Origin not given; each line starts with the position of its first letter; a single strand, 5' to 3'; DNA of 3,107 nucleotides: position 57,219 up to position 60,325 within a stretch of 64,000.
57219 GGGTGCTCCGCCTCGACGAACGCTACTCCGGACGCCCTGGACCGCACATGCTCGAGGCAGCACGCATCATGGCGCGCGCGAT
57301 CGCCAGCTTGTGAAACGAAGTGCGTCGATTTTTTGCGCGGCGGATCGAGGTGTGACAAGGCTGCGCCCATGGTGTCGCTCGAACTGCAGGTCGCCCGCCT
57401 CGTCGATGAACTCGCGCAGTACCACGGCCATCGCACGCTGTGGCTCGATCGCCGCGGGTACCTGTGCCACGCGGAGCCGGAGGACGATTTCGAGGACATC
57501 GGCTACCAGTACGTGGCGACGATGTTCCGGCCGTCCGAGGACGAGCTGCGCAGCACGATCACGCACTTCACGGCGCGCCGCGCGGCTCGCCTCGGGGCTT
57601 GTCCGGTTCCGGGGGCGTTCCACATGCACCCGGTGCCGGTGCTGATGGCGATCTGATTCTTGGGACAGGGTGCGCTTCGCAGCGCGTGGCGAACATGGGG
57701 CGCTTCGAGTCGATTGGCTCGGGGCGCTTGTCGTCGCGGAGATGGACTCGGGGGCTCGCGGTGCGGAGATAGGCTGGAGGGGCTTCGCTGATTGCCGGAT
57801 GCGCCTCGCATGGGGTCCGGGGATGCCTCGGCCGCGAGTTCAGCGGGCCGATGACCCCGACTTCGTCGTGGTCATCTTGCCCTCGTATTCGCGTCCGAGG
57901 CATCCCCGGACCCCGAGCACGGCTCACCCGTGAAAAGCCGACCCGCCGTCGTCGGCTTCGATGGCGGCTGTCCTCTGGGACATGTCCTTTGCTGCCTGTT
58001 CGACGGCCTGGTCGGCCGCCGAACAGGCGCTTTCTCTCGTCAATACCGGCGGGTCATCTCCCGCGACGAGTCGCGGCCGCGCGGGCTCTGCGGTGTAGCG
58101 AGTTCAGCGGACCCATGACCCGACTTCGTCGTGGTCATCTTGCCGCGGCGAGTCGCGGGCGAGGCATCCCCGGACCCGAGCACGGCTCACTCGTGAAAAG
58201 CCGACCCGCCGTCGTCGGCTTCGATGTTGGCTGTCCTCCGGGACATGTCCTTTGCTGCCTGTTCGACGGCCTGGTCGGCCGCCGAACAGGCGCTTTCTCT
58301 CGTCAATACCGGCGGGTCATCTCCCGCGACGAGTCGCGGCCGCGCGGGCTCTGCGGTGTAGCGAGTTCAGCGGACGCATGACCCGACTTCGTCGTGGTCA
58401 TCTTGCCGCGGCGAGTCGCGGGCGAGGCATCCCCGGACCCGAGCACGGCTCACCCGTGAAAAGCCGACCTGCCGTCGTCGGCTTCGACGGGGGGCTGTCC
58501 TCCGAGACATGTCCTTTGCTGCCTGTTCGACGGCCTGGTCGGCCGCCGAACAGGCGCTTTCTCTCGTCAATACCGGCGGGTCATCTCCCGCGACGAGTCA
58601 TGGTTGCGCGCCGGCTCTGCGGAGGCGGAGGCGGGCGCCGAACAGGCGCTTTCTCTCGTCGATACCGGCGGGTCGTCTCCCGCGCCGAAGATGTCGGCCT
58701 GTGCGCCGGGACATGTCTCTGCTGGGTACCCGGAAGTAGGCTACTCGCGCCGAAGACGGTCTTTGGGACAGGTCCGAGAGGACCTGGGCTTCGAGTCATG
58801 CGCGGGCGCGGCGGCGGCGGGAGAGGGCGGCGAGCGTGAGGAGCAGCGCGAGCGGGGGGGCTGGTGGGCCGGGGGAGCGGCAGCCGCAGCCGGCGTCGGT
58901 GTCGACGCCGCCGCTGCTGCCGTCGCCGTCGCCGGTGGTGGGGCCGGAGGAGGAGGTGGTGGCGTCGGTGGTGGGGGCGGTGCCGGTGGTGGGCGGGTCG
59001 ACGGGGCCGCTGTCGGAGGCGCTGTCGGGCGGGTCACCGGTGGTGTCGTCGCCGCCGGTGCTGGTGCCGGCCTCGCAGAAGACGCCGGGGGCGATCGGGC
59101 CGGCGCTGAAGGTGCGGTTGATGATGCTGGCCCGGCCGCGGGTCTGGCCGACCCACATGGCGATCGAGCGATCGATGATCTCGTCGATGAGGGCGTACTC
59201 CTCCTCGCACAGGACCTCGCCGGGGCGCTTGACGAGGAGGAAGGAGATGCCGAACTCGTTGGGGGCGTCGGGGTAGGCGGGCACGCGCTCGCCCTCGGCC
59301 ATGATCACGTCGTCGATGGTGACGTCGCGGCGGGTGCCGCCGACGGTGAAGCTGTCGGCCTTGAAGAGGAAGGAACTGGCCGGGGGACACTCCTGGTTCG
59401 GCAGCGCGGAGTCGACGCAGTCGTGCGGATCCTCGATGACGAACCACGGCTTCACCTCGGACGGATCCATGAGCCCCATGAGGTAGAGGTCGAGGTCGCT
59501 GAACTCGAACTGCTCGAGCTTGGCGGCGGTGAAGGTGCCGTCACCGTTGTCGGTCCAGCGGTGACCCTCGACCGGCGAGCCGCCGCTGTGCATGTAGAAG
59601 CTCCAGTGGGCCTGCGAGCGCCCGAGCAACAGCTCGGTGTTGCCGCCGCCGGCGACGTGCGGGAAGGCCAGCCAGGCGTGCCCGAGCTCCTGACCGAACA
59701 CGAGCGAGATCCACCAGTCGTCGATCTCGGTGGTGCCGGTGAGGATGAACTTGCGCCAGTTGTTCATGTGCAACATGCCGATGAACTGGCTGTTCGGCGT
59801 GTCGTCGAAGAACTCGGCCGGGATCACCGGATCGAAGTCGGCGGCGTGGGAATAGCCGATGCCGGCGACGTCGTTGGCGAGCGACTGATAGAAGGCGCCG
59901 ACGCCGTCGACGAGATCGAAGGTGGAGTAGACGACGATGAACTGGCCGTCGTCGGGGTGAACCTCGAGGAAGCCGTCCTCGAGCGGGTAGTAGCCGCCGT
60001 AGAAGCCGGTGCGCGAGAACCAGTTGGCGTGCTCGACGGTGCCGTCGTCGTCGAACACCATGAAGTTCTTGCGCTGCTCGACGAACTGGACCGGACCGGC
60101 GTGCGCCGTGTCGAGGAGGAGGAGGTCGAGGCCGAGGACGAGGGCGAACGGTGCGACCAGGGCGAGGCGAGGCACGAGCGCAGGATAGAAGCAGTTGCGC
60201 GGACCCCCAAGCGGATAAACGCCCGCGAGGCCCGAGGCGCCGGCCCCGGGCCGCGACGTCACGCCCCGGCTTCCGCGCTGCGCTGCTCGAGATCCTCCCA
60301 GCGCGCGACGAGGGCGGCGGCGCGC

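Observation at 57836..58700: Three tandem copies (plus a partial fourth) of a ~264-bp multi-hairpin element in a 1-kb non-coding region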

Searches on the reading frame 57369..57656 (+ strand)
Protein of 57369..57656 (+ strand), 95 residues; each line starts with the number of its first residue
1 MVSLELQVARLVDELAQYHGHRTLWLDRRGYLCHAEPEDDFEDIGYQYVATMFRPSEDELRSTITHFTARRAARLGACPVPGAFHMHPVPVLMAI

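Call 17: find_encoding_contigs(protein=window:57369-57656:+, flank=10000, max_places=10)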
Protein window:57369-57656:+ (95 aa): no gene with exactly this product is on record in the collection.
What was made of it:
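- Tried and rejected: Exact look-up of the window's 95-aa protein: not on record, so the source genome itself is not in the collection (call 17).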

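Call 18: find_homologous_proteins(query=window:57369-57653:+)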
Query window:57369-57653:+ (95 aa): 11 proteins with E <= 0.001 among 30 candidates.
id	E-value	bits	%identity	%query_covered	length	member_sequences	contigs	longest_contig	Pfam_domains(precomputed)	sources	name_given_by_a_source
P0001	1.2e-55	204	96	100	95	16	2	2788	-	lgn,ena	-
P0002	3.3e-50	186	84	100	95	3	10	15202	-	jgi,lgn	jgi:hypothetical protein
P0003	4.7e-50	186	85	100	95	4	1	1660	-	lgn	-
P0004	9.8e-50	185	86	100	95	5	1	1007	-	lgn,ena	-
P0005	2.5e-44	167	76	100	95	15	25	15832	-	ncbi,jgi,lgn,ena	jgi:hypothetical protein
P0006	1.8e-42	161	74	100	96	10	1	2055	-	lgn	-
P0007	1.2e-39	152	71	100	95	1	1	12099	-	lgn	-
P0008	4.4e-34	134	65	98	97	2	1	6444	-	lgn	-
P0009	1.1e-33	133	67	96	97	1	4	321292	-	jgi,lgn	-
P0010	8.8e-23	98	60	84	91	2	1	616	-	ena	-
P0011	5.8e-22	96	61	77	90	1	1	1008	-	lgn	-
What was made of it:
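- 57369..57656 (+): Upstream 95-aa conserved hypothetical gene. Its 3' end faces the array. Eleven homologs at 60-96% identity, all without Pfam domains (call 18).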

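Call 19: find_encoding_contigs(protein=P0001, flank=10000, max_places=10)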
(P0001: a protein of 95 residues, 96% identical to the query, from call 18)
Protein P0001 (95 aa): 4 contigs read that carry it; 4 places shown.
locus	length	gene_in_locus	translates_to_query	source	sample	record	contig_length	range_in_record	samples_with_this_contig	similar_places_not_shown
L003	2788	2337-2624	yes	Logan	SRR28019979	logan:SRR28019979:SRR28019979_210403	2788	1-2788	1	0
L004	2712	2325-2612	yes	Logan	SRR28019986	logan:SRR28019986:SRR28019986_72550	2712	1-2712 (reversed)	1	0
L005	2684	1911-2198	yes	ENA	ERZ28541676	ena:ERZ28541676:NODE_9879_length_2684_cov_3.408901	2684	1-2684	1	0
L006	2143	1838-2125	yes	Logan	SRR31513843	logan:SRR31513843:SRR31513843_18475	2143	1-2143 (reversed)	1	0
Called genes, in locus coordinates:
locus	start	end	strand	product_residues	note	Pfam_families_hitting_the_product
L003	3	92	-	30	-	?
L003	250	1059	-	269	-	PF12728:HTH_17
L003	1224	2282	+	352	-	PF01497:Peripla_BP_2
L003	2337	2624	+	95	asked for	-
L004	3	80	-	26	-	?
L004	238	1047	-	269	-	PF12728:HTH_17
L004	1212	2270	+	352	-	PF01497:Peripla_BP_2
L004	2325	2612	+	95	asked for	-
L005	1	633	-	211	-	?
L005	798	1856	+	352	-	PF01497:Peripla_BP_2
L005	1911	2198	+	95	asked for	-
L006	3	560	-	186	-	?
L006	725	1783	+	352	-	PF01497:Peripla_BP_2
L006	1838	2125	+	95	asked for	-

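Call 20: find_encoding_contigs(protein=P0002, flank=10000, max_places=10)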
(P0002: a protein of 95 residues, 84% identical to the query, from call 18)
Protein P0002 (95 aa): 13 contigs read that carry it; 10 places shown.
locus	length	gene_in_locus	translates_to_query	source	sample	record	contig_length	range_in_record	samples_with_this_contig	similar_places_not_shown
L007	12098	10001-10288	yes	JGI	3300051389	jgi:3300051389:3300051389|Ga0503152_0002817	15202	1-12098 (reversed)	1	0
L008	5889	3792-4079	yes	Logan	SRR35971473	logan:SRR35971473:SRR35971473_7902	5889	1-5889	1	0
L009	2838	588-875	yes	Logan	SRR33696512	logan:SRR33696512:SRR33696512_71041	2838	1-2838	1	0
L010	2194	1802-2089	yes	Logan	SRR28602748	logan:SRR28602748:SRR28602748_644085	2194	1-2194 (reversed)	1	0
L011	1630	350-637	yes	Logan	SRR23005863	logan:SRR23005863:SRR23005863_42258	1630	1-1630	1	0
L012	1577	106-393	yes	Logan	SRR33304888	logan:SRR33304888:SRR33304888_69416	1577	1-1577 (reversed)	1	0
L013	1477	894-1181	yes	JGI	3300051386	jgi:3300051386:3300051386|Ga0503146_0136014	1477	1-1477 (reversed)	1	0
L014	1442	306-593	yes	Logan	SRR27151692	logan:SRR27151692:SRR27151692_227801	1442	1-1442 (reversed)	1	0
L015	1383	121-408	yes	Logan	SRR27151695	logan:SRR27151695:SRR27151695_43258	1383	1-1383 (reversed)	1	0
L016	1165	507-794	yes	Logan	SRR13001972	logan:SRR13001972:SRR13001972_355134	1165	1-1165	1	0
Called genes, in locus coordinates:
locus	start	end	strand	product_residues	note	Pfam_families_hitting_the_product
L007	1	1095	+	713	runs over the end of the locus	PF07504:FTP, PF01447:Peptidase_M4, PF02868:Peptidase_M4_C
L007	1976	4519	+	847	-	PF14559:TPR_19 (faint), PF01464:SLT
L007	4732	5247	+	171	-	-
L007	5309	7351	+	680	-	PF00133:tRNA-synt_1, PF01406:tRNA-synt_1e (faint), PF09334:tRNA-synt_1g, PF19303:Anticodon_3 (weak), PF01588:tRNA_bind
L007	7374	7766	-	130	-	-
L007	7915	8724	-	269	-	PF12728:HTH_17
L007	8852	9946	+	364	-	PF01497:Peripla_BP_2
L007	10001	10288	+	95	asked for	-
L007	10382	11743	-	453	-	-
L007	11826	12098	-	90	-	?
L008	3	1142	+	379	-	?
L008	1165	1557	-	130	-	-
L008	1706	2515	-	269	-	PF12728:HTH_17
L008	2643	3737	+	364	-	PF01497:Peripla_BP_2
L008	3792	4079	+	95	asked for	-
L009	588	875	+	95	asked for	-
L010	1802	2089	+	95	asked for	-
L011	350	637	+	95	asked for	-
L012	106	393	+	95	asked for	-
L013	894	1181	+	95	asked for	-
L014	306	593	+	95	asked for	-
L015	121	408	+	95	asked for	-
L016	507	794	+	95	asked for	-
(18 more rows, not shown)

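Call 21: find_encoding_contigs(protein=P0005, flank=10000, max_places=10)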
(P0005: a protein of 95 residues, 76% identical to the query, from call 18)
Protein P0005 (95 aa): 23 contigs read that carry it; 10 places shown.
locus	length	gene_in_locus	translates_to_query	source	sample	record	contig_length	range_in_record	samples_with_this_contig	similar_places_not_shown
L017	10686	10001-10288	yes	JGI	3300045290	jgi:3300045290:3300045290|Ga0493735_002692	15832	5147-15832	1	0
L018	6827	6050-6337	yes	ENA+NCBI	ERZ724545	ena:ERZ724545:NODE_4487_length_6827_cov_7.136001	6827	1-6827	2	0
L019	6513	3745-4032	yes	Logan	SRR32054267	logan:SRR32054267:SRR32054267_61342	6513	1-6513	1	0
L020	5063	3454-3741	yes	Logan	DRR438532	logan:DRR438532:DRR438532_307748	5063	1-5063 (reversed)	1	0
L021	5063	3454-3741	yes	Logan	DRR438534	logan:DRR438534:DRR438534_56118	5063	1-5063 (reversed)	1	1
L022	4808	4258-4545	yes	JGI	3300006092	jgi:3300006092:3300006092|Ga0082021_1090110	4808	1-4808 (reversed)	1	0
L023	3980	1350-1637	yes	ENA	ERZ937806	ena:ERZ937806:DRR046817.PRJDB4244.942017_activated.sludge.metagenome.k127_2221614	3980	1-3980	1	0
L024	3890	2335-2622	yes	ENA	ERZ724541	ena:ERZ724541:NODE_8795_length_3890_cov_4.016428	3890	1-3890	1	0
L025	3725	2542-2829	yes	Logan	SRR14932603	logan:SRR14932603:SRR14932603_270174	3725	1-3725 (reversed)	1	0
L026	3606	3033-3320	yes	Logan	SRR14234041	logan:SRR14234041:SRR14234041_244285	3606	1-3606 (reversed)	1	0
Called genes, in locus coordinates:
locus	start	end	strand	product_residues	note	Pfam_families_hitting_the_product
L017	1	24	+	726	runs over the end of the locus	PF07504:FTP, PF01447:Peptidase_M4, PF02868:Peptidase_M4_C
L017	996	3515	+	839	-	PF01464:SLT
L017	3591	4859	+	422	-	-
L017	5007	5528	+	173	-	-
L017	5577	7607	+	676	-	PF00133:tRNA-synt_1, PF01921:tRNA-synt_1f (faint), PF09334:tRNA-synt_1g, PF01406:tRNA-synt_1e (weak), PF19303:Anticodon_3 (weak), PF01588:tRNA_bind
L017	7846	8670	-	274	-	PF12728:HTH_17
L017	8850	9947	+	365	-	PF01497:Peripla_BP_2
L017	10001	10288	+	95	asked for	-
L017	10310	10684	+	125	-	?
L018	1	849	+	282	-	?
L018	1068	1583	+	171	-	-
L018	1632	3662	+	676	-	PF00133:tRNA-synt_1, PF01921:tRNA-synt_1f (faint), PF09334:tRNA-synt_1g, PF01406:tRNA-synt_1e (weak), PF19303:Anticodon_3 (weak), PF01588:tRNA_bind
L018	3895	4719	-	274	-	PF12728:HTH_17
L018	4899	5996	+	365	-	PF01497:Peripla_BP_2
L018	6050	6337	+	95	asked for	-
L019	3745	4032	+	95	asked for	-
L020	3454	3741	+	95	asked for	-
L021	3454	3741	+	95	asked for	-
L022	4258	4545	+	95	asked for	-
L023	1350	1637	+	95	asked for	-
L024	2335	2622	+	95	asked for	-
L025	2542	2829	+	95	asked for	-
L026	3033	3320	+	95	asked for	-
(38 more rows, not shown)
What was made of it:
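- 57369..57656 (+): It always follows a Peripla_BP_2 gene in relatives (calls 19-21).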

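Call 28: find_encoding_contigs(protein=P0003, flank=10000, max_places=10)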
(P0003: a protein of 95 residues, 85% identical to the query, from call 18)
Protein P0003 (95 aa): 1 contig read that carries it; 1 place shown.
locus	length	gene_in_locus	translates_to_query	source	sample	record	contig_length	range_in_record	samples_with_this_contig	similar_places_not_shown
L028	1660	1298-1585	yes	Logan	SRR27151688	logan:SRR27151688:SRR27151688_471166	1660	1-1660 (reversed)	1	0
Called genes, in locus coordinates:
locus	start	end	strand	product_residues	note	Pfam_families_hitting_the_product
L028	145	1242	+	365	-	PF01497:Peripla_BP_2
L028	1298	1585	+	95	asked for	-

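Call 29: find_encoding_contigs(protein=P0004, flank=10000, max_places=10)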
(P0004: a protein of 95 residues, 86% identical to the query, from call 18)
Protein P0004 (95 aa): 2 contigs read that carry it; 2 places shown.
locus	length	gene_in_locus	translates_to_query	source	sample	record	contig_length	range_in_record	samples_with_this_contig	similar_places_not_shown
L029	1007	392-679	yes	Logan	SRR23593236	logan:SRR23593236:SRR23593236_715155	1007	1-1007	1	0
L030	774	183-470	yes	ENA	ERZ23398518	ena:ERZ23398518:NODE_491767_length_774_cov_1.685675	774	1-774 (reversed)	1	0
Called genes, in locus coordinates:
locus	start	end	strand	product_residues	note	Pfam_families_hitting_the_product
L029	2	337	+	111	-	?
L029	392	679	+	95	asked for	-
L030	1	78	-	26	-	?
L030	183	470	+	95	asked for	-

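Call 30: find_encoding_contigs(protein=P0007, flank=10000, max_places=10)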
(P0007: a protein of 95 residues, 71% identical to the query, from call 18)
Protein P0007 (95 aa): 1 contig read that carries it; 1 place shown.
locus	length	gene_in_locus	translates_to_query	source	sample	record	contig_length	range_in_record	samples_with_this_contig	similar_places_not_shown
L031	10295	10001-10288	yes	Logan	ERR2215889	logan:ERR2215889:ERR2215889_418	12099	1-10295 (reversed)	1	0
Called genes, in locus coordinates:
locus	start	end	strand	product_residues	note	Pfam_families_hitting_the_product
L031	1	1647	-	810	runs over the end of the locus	PF02737:3HCDH_N, PF00725:3HCDH, PF00378:ECH_1, PF16113:ECH_2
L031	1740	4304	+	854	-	PF01464:SLT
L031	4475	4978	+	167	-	-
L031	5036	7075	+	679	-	PF00133:tRNA-synt_1, PF01921:tRNA-synt_1f (faint), PF09334:tRNA-synt_1g, PF01406:tRNA-synt_1e (weak), PF19303:Anticodon_3 (weak), PF01588:tRNA_bind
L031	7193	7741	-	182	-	-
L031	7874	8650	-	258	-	PF12728:HTH_17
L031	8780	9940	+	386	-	PF01497:Peripla_BP_2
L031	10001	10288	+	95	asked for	-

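Call 44: search_protein_families(library=ncbifam, proteins=[window:57369-57653:+], max_evalue=0.01)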
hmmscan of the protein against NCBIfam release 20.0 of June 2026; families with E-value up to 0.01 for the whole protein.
window:57369-57653:+ (95 aa): 0 families

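Call 45: search_protein_families(library=pfam, proteins=[window:57369-57653:+], max_evalue=0.1)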
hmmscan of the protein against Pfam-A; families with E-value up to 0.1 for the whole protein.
window:57369-57653:+ (95 aa): 0 families

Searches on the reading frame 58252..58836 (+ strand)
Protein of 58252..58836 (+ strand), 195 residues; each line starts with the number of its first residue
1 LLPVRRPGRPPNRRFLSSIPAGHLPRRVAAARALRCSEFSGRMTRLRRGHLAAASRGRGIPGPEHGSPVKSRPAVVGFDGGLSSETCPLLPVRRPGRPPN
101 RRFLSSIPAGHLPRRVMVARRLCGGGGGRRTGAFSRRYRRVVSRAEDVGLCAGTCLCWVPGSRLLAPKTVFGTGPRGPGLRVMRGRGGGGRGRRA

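Call 45: search_protein_families(library=pfam, proteins=[window:58252-58836:+], max_evalue=0.1)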
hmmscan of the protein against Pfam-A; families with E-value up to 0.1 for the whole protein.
window:58252-58836:+ (195 aa): 1 family
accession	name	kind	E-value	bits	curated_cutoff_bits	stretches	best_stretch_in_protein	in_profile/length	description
PF08059.18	SEP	-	0.0009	20.3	27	0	92-117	15-40/75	SEP domain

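Call 78: search_protein_representatives(protein=window:58252-58836:+)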
Query: 195 residues. Proteins with E-value up to 0.001 (for the whole library): 1; up to 1e-10: 0; up to 1e-30: 0. The best 1 are listed.
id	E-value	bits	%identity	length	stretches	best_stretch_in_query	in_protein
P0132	5.6e-04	36.4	36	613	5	51-116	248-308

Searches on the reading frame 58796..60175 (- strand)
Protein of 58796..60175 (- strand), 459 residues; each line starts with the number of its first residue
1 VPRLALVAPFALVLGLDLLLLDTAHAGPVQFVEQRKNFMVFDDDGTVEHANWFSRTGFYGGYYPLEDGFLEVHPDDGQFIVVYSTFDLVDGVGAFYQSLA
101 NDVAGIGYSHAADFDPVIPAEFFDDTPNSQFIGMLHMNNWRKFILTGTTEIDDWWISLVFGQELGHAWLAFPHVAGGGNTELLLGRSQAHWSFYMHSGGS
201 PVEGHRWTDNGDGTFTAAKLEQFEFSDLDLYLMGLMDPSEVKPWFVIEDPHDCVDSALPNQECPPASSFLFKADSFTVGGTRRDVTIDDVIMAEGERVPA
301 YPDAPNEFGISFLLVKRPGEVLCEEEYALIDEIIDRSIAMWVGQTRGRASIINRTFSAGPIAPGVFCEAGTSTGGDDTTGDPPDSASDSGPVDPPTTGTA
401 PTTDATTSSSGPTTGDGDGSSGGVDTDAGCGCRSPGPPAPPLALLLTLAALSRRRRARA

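Call 44: search_protein_families(library=ncbifam, proteins=[window:58796-60175:-], max_evalue=0.01)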
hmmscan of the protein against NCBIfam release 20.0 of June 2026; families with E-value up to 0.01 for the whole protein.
window:58796-60175:- (459 aa): 3 families
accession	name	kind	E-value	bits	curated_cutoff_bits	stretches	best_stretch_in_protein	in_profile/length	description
TIGR03901.2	MYXO-CTERM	domain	2.3e-05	24.7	20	1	427-456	1-33/34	MYXO-CTERM sorting domain-containing protein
NF045523.1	MXAN_5453_fam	exception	0.0003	19.5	500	1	367-458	452-542/544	MXAN_5453 family MXYO-CTERM-anchored protein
NF045638.1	Mrt_dep_phytase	exception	0.00092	18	440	1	388-456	359-429/430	myxosortase-dependent phytase-like phosphatase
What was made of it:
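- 58796..60175 (-): Downstream convergent gene: a 459-aa secreted protein with a MYXO-CTERM sorting signal. TIGR03901 at 24.7 bits, cut-off 20 (call 44).
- Checked: The minus-strand gene at 58796-60175 hits TIGR03901 MYXO-CTERM at 24.7 bits, cut-off 20 (call 44).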

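Call 45: search_protein_families(library=pfam, proteins=[window:58796-60175:-], max_evalue=0.1)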
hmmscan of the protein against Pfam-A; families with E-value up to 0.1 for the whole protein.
window:58796-60175:- (459 aa): 0 families
